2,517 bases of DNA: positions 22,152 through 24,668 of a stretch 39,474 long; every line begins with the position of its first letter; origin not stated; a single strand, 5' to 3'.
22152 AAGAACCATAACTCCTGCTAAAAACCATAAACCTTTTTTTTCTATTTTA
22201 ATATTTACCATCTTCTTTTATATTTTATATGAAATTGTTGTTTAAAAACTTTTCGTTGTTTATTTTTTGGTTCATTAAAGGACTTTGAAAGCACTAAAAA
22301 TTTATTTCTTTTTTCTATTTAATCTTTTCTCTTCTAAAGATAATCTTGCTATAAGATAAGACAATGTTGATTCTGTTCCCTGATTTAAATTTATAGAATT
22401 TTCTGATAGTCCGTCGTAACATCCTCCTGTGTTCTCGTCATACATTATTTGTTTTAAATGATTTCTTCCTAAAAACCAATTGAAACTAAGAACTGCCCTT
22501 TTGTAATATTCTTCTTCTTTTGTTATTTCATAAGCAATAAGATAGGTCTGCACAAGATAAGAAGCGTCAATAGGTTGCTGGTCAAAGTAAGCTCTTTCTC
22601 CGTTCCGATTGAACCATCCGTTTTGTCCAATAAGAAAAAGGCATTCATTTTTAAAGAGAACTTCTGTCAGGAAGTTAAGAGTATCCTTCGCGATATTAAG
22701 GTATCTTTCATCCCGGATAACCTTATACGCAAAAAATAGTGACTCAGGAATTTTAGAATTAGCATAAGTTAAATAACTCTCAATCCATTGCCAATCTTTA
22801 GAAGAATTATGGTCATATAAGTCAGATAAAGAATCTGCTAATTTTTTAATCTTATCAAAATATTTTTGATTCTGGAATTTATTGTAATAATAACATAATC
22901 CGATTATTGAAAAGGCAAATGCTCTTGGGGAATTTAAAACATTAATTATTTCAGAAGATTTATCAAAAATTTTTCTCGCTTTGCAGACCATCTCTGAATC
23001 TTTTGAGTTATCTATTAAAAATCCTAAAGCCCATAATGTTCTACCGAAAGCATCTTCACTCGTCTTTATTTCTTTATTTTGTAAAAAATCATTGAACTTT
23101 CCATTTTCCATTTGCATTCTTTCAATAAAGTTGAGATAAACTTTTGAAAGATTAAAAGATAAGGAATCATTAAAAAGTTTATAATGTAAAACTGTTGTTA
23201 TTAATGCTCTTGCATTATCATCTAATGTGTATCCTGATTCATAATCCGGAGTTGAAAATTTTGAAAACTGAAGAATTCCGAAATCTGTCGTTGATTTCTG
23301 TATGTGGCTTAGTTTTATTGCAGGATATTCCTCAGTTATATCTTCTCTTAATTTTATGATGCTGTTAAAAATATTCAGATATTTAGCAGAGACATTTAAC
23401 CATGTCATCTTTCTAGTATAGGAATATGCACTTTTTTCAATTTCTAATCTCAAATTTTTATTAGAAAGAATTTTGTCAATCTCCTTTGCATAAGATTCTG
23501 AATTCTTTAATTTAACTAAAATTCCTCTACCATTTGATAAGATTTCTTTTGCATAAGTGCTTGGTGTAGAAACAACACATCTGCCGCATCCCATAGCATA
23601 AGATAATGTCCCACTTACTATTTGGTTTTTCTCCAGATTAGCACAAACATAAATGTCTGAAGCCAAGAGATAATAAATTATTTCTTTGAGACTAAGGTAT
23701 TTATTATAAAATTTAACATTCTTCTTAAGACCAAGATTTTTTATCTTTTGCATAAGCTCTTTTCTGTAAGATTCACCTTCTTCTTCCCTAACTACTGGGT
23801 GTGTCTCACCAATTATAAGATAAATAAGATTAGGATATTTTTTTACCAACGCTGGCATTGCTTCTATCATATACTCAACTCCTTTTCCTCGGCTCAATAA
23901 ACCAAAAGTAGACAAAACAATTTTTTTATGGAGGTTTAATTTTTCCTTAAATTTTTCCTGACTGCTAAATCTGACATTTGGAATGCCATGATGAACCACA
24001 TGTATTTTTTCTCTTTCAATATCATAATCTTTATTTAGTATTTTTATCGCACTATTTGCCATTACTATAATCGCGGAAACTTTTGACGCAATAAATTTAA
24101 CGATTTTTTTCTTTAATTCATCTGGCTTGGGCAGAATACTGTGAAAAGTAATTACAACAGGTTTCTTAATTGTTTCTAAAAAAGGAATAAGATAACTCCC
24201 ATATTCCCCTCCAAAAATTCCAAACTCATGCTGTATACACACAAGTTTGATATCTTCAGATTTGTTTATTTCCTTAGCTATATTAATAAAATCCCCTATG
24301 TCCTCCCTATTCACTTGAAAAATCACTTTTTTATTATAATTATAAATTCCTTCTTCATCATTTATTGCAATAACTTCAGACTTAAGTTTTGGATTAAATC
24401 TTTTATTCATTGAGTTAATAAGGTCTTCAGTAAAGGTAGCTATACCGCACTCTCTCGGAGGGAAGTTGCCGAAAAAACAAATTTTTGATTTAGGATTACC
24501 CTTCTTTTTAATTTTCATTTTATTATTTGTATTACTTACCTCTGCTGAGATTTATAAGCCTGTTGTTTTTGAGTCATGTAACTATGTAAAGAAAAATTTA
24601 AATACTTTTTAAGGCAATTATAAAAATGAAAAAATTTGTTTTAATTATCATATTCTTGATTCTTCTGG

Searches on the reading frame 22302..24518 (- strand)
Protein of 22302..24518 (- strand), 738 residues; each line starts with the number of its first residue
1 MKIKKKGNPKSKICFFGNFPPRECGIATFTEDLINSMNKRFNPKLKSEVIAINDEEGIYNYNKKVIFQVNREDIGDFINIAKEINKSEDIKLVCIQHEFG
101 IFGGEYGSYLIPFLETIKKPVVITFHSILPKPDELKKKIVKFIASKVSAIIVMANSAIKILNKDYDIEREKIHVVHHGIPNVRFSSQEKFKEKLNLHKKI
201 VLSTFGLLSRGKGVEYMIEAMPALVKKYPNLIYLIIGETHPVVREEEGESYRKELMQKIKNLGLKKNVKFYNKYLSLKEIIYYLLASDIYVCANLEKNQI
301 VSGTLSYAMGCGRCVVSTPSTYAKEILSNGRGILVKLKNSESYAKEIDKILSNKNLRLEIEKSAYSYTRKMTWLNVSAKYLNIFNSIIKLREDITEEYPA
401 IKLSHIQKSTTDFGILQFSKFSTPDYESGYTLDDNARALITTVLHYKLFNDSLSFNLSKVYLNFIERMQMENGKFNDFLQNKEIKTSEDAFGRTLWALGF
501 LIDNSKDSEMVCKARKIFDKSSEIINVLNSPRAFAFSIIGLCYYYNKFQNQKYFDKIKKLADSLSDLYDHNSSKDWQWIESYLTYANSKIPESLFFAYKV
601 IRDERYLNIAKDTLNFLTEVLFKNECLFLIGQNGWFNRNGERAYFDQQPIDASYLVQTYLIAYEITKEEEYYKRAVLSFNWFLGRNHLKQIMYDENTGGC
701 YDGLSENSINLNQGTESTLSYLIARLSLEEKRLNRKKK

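Call 94: search_protein_families(library=pfam, proteins=[window:22302-24518:-], max_evalue=0.001)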
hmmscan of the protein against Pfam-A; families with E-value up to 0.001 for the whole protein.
window:22302-24518:- (738 aa): 5 families
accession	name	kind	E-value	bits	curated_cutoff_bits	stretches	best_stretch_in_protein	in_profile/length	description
PF00534.26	Glycos_transf_1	-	5.6e-23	81.8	26.4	1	187-365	2-170/172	Glycosyl transferases group 1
PF13692.12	Glyco_trans_1_4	-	1.1e-17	65.1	27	1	202-353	4-142/142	Glycosyl transferases group 1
PF13439.12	Glyco_transf_4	-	2.6e-07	31.2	28.5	1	112-179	93-166/170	Glycosyltransferase Family 4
PF07470.19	Glyco_hydro_88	-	0.00021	20.9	26.6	1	540-708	37-183/352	Glycosyl Hydrolase Family 88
PF13524.12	Glyco_trans_1_2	-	0.00055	20.3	25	0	278-369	38-130/144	Glycosyl transferase-like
